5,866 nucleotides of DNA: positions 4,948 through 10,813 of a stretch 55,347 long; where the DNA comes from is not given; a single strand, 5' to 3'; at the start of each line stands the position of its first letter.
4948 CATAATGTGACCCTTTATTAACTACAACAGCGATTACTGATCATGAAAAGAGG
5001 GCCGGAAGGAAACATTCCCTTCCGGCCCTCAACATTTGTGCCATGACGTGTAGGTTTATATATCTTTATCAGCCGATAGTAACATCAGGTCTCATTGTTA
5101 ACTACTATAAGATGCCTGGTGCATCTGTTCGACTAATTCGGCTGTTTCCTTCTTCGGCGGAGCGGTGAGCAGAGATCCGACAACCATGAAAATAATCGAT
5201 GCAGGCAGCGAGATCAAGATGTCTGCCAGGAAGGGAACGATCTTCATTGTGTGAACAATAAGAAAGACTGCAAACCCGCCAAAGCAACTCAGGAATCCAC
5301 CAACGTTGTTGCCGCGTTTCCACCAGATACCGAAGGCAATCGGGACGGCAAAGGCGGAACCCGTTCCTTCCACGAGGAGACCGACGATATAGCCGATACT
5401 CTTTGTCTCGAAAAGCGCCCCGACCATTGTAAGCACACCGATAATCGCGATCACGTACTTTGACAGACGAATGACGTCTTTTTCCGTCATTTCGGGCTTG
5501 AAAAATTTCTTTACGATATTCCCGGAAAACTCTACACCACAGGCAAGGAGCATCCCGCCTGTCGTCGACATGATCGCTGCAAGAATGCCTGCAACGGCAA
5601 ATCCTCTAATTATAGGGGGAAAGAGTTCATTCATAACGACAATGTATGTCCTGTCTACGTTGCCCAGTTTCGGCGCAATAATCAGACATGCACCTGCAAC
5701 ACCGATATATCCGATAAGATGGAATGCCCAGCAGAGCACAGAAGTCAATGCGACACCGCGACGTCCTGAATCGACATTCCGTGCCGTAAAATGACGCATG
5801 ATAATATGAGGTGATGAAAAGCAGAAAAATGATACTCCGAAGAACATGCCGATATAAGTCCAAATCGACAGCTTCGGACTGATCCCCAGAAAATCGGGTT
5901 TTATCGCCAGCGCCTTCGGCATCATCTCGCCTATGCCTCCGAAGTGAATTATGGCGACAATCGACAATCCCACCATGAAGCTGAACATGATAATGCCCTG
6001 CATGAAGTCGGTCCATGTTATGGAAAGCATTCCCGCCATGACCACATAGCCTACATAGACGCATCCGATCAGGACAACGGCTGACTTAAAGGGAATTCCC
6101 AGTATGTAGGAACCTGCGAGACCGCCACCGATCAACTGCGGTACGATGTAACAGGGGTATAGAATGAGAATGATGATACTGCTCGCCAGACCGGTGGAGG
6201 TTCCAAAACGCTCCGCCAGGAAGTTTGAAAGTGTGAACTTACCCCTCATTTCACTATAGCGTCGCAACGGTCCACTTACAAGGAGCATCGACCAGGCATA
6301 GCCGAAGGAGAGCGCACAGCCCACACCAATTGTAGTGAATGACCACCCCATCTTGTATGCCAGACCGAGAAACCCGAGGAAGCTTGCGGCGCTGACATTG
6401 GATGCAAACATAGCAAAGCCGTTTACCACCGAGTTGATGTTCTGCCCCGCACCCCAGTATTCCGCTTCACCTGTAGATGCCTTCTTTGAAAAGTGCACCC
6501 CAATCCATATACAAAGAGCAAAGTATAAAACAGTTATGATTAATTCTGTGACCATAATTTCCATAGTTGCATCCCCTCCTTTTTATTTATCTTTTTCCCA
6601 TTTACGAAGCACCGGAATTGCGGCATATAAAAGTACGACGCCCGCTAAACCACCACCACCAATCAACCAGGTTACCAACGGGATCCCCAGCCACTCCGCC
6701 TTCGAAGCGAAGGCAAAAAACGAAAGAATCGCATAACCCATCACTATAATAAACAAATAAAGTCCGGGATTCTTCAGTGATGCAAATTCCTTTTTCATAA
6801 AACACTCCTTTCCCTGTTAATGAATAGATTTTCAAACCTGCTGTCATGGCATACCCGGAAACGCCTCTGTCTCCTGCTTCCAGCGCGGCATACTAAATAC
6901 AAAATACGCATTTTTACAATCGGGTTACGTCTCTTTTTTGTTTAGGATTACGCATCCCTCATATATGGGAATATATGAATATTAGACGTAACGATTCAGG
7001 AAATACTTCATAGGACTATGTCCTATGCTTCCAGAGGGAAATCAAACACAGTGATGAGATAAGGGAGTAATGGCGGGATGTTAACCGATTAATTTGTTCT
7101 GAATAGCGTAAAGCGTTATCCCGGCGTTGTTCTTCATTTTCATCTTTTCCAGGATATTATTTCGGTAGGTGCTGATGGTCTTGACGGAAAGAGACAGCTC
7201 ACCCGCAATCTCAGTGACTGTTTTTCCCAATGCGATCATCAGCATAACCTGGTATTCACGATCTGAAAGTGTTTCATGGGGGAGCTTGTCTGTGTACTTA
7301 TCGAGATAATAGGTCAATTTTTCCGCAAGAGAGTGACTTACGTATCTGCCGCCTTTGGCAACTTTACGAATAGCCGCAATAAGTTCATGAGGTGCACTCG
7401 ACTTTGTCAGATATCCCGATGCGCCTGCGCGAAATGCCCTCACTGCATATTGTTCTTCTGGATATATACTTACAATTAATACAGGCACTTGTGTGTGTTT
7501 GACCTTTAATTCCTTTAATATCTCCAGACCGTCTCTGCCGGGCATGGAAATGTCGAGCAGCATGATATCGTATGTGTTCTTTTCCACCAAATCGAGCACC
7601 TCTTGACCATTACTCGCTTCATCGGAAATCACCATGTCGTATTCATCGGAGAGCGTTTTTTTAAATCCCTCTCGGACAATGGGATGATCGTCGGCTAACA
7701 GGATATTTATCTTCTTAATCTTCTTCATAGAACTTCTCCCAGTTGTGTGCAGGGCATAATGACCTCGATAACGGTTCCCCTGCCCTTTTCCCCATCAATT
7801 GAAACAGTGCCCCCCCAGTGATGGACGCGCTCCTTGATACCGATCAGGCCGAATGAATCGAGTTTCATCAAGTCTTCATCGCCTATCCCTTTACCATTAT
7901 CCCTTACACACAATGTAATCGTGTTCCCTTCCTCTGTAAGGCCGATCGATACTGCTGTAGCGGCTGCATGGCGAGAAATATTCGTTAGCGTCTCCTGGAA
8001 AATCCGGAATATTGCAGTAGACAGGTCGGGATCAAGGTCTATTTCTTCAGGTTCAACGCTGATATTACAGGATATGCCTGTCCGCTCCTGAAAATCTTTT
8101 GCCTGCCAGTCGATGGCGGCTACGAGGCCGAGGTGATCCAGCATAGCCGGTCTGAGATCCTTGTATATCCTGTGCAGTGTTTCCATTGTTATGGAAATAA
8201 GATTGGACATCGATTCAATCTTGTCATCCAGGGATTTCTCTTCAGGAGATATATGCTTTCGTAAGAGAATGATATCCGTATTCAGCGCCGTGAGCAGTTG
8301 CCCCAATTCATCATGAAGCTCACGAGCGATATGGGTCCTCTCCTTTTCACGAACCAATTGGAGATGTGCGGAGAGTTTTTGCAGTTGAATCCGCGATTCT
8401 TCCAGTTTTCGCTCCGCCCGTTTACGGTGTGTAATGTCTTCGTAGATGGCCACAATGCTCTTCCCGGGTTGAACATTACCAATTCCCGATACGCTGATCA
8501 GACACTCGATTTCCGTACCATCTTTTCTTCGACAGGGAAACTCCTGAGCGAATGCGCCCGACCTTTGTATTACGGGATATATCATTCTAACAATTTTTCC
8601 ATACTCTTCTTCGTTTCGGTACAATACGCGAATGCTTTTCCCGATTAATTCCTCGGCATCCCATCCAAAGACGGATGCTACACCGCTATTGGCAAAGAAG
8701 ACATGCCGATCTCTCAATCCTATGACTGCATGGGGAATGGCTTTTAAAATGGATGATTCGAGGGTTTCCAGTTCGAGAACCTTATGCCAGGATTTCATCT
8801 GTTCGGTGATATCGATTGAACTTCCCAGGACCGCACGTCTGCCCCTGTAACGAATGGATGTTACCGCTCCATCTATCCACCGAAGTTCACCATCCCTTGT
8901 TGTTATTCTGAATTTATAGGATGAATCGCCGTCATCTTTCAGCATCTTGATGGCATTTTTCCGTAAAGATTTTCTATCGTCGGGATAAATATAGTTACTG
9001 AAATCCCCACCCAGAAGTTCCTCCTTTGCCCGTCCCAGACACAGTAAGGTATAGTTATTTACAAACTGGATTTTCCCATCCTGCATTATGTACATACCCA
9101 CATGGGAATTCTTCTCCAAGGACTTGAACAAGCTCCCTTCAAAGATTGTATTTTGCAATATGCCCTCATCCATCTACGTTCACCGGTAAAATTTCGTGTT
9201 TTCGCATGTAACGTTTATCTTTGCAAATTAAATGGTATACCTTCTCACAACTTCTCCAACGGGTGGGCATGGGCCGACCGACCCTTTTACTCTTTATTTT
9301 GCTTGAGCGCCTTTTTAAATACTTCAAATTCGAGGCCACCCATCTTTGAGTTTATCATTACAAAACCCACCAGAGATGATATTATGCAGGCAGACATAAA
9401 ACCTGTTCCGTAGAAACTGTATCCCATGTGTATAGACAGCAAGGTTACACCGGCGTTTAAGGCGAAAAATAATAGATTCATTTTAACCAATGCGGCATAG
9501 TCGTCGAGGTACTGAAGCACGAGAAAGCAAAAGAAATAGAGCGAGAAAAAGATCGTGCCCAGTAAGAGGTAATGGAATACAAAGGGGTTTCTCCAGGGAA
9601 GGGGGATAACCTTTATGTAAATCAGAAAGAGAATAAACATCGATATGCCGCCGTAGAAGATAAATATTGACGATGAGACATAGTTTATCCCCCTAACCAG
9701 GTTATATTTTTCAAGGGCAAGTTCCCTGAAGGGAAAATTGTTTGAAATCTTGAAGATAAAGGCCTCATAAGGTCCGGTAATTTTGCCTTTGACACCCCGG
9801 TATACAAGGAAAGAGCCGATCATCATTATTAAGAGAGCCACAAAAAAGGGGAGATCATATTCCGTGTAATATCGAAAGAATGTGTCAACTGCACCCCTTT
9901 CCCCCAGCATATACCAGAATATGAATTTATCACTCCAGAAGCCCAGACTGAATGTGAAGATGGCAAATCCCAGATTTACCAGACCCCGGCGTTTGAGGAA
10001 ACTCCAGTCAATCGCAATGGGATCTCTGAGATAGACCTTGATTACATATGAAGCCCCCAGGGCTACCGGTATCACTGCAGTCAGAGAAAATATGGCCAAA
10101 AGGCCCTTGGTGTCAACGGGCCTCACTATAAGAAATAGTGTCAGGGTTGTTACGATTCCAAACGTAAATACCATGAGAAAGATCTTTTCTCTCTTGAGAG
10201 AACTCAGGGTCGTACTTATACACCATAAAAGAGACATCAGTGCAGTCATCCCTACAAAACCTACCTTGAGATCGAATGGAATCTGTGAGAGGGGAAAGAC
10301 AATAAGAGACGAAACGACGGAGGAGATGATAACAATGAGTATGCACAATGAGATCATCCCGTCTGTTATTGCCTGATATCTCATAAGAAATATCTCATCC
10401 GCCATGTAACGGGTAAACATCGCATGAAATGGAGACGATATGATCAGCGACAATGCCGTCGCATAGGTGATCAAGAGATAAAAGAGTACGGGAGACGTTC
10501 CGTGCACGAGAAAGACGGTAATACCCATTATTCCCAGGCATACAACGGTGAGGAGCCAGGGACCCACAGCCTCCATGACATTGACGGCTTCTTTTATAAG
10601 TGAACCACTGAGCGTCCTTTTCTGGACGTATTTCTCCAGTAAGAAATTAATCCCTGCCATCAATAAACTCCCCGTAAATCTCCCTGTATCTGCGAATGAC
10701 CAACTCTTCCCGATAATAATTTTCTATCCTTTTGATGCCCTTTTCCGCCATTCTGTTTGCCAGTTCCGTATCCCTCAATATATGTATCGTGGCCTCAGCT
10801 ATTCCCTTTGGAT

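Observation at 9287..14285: Stand-alone pelDEFG-like synthase cluster lacking pelA, pelB and pelC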

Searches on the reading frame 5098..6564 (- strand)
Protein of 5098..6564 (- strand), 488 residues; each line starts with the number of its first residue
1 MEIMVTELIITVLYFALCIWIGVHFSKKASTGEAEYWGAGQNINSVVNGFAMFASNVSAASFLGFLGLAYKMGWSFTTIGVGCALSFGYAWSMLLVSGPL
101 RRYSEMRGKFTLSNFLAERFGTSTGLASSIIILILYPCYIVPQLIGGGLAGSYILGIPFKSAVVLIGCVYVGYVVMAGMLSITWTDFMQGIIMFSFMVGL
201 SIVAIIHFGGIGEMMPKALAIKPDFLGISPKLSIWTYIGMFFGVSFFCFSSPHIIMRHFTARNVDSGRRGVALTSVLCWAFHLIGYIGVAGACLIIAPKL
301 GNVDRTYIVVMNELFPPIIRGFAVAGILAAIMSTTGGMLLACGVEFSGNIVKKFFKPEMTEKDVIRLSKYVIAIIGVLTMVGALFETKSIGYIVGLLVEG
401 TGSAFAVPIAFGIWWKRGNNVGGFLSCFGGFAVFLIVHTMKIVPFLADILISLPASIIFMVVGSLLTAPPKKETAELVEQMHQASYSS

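Call 8: search_protein_families(library=pfam, proteins=[window:5098-6564:-], max_evalue=0.001)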
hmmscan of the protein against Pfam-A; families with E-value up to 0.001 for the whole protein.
window:5098-6564:- (488 aa): 1 family
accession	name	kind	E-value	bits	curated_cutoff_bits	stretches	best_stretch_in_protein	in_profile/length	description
PF00474.23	SSF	-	4.2e-53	181.1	22.8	1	36-430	1-406/406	Sodium:solute symporter family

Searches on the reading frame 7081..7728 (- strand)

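Call 3: search_protein_families(library=pfam, proteins=[window:7081-7728:-], max_evalue=0.01)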
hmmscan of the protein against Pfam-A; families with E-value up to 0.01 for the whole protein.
window:7081-7728:- (215 aa): 5 families
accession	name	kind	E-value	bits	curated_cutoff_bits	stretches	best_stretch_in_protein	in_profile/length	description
PF00072.30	Response_reg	-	2.3e-31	108.7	30.2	1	9-121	1-111/111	Response regulator receiver domain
PF00196.25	GerE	-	5.6e-17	61.5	23.5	1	153-208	2-57/57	Bacterial regulatory proteins, luxR family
PF08281.18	Sigma70_r4_2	-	0.0015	18.6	25.7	1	152-195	9-53/54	Sigma-70, region 4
PF17469.8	GP68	-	0.0029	18.2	25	0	63-98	26-61/76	Gp68-like predicted RNA polymerase component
PF04545.22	Sigma70_r4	-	0.0094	15.9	24.1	0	153-197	4-49/50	Sigma-70, region 4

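Call 4: search_protein_families(library=ncbifam, proteins=[window:7081-7728:-], max_evalue=0.01)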
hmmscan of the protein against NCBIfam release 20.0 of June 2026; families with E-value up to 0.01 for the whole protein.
window:7081-7728:- (215 aa): 117 families (the best 25 are shown)
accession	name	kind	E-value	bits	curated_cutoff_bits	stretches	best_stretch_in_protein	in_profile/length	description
NF007018.1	PRK09483.1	equivalog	1.3e-51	175.3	280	1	7-214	2-209/217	UvrY/SirA/GacA family response regulator transcription factor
NF052445.1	RespRegMctR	equivalog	9.5e-43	146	300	1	6-213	1-204/205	two-component system response regulator MctR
NF011896.0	PRK15369.1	equivalog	8.3e-42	143.2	242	1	5-210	2-206/211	two component system response regulator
NF007935.0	PRK10651.1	equivalog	7.8e-40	136.4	250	1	3-212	3-214/216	two-component system response regulator NarL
NF007685.0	PRK10360.1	equivalog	6.1e-34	117.6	258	1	7-203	2-187/196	response regulator transcription factor UhpA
NF047785.1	respo_reg_MadR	equivalog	3.4e-32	111.5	300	1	7-211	1-206/209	MadR family response regulator transcription factor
NF007708.0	PRK10403.1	equivalog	8.1e-32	110.4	343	1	1-211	1-211/215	nitrate/nitrite response regulator protein NarP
NF007419.0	PRK09958.1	equivalog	7.4e-30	104.1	251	1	8-213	2-203/204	acid-sensing system DNA-binding response regulator EvgA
NF007403.0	PRK09935.1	equivalog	1.8e-28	99.6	271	1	5-213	2-209/210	fimbria biosynthesis transcriptional regulator FimZ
NF006900.1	PRK09390.1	equivalog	1.6e-23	83.3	255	1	6-204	4-193/203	response regulator FixJ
NF008098.0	PRK10840.1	equivalog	5e-23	81.7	235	1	5-205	2-202/216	response regulator transcription factor RcsB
NF041830.1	RR_TF_ErdR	exception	6.7e-23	81.5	390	1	8-206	3-203/213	response regulator transcription factor ErdR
NF045991.1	RespRegCtrARhodob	equivalog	7.6e-21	74.9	350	1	8-172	2-168/224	response regulator transcription factor CtrA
NF040749.1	tetrathio_RR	equivalog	3.4e-18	66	290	1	39-204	30-184/191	tetrathionate respiration response regulator TtrR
NF001965.0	PRK00742.1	subfamily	6.3e-18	65.1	293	1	5-113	2-111/357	chemotaxis-specific protein-glutamate methyltransferase CheB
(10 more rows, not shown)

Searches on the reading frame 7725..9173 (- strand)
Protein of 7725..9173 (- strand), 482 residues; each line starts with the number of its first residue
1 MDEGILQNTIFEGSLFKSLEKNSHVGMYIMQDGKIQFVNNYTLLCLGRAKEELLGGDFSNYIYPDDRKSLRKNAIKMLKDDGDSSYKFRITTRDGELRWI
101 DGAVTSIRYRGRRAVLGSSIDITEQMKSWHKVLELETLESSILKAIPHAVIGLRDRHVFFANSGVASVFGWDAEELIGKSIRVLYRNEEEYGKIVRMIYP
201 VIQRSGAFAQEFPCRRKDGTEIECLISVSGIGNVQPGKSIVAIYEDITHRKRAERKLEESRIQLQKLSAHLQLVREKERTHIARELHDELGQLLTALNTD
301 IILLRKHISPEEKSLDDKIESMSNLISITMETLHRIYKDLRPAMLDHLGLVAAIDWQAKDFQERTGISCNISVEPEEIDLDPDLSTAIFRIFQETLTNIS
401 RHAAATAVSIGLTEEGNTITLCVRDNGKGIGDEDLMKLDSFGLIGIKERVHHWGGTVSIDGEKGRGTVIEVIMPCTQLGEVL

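Call 3: search_protein_families(library=pfam, proteins=[window:7725-9173:-], max_evalue=0.01)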
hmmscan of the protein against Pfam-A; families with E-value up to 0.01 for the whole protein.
window:7725-9173:- (482 aa): 10 families
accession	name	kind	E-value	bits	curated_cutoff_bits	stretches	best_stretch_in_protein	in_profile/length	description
PF13426.13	PAS_9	-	5.6e-22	78.4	27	2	155-248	9-102/103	PAS domain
PF08447.18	PAS_3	-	8.8e-18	64.8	25.6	2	38-110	4-78/89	PAS fold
PF00989.32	PAS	-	1.7e-16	60.7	22.6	2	141-234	5-99/113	PAS fold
PF07730.19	HisKA_3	-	1.7e-12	48.1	24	1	278-343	1-66/68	Histidine kinase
PF02518.31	HATPase_c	-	3e-12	47.4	26.4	1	386-475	4-109/111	Histidine kinase-, DNA gyrase B-, and HSP90-like ATPase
PF08448.16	PAS_4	-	2.4e-08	34.6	23.1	1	31-125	13-108/110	PAS fold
PF24820.1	Diguanyl_cycl_sensor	-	8.1e-05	23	28.1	0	157-236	17-101/109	Diguanylate cyclase-like sensor domain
PF13589.12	HATPase_c_3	-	0.0006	20.3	25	1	400-466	14-76/137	Histidine kinase-, DNA gyrase B-, and HSP90-like ATPase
PF13188.13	PAS_8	-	0.00081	19.6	21.8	0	141-191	5-57/65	PAS domain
PF13581.12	HATPase_c_2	-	0.0013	19.1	27.4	1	377-437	21-85/127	Histidine kinase-like ATPase domain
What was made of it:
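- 7081..9173 (-): PAS/HisKA_3 histidine kinase (7725-9173) and NarL/LuxR response regulator (7081-7728) directly downstream of pelG. The pair is conserved in the window's subclade only. It probably belongs with the SSF permease at 5098-6564 rather than with pel. Pfam (call 3).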

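Call 4: search_protein_families(library=ncbifam, proteins=[window:7725-9173:-], max_evalue=0.01)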
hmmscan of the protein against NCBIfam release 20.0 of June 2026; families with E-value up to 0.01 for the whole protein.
window:7725-9173:- (482 aa): 33 families (the best 25 are shown)
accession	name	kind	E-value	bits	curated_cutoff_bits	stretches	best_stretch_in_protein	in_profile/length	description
NF052443.1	SensHisKinMctS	equivalog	8.6e-46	156.2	700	1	253-476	227-449/457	two-component system sensor histidine kinase MctS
NF008649.0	PRK11644.1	equivalog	3.7e-40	138.1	408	1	247-475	272-496/499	signal transduction histidine-protein kinase/phosphatase UhpB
TIGR00229.1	sensory_box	domain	5.2e-34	117.1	22.9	2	15-126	6-120/126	PAS domain S-box protein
NF008184.0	PRK10935.1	equivalog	9.1e-26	90.6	553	1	270-476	355-560/565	nitrate/nitrite two-component system sensor histidine kinase NarQ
NF052531.1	Strep_LiaS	equivalog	2.7e-25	89.3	450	1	264-474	114-326/328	envelope stress sensor histidine kinase LiaS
NF007896.0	PRK10600.1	equivalog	2.9e-22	79.1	578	1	270-473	382-583/598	nitrate/nitrite two-component system sensor histidine kinase NarX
NF047874.1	MASE3_PAS_HK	subfamily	1.5e-18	66.9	560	2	15-131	266-384/655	MASE3 domain-containing sensor histidine kinase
NF047786.1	his_kin_MadS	equivalog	5.6e-17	62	500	1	250-432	202-382/434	MadS family sensor histidine kinase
NF047322.1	HK_morpho_MacS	equivalog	4.5e-14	52.4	300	1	276-474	180-367/367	MacS family sensor histidine kinase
NF008468.0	PRK11360.1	equivalog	5.6e-11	41.5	646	1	131-477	262-610/616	two-component system sensor histidine kinase AtoS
NF041777.1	sens_FixL_Rhizob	equivalog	8.6e-10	37.9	850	1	58-321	42-304/485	sensor protein FixL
NF045595.1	HK_scytonemin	equivalog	1.6e-09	36.7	865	1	13-127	281-396/637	scytonemin biosynthesis sensor histidine kinase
NF052573.1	HisKinEspAMyxo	equivalog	1.6e-09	36.4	1400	1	57-337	176-443/755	serine histidine kinase EspA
NF046044.1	PnpS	equivalog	1.1e-08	34.6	400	0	138-255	56-168/390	two-component system histidine kinase PnpS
NF008467.0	PRK11359.1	equivalog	1.8e-08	32.8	857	1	12-259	11-259/800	oxygen-sensing cyclic-di-GMP phosphodiesterase DosP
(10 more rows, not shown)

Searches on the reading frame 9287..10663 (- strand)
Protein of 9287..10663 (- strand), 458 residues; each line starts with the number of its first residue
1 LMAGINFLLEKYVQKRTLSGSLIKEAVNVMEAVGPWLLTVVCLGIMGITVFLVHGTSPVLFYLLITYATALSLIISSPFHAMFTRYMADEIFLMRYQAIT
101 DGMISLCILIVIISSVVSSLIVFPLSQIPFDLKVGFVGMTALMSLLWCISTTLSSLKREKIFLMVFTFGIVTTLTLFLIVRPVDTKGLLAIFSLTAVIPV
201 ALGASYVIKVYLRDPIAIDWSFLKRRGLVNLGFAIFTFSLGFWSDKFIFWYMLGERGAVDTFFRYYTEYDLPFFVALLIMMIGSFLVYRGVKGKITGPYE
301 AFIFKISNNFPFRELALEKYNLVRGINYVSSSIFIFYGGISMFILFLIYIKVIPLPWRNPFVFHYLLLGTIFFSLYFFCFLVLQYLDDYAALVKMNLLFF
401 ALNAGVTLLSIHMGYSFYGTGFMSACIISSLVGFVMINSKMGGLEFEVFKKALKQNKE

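Call 3: search_protein_families(library=pfam, proteins=[window:9287-10663:-], max_evalue=0.01)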
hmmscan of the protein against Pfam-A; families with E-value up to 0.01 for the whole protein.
window:9287-10663:- (458 aa): 1 family
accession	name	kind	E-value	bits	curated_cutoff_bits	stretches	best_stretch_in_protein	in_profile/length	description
PF16933.10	PelG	-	2.1e-65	221.9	29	1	2-449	1-452/452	Putative exopolysaccharide Exporter (EPS-E)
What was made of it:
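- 9287..10663 (-): pelG: polytopic inner-membrane protein of the Pel synthase. Pfam PF16933 PelG, 221.9 bits, 1-452/452 (call 3).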

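Call 4: search_protein_families(library=ncbifam, proteins=[window:9287-10663:-], max_evalue=0.01)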
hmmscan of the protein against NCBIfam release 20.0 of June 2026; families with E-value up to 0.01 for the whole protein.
window:9287-10663:- (458 aa): 0 families

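Call 27: search_solved_structures(query=window:9287-10663:-, max_evalue=1)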
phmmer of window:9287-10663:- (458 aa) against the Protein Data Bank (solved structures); distinct sequences matched with E-value up to 1: 0.
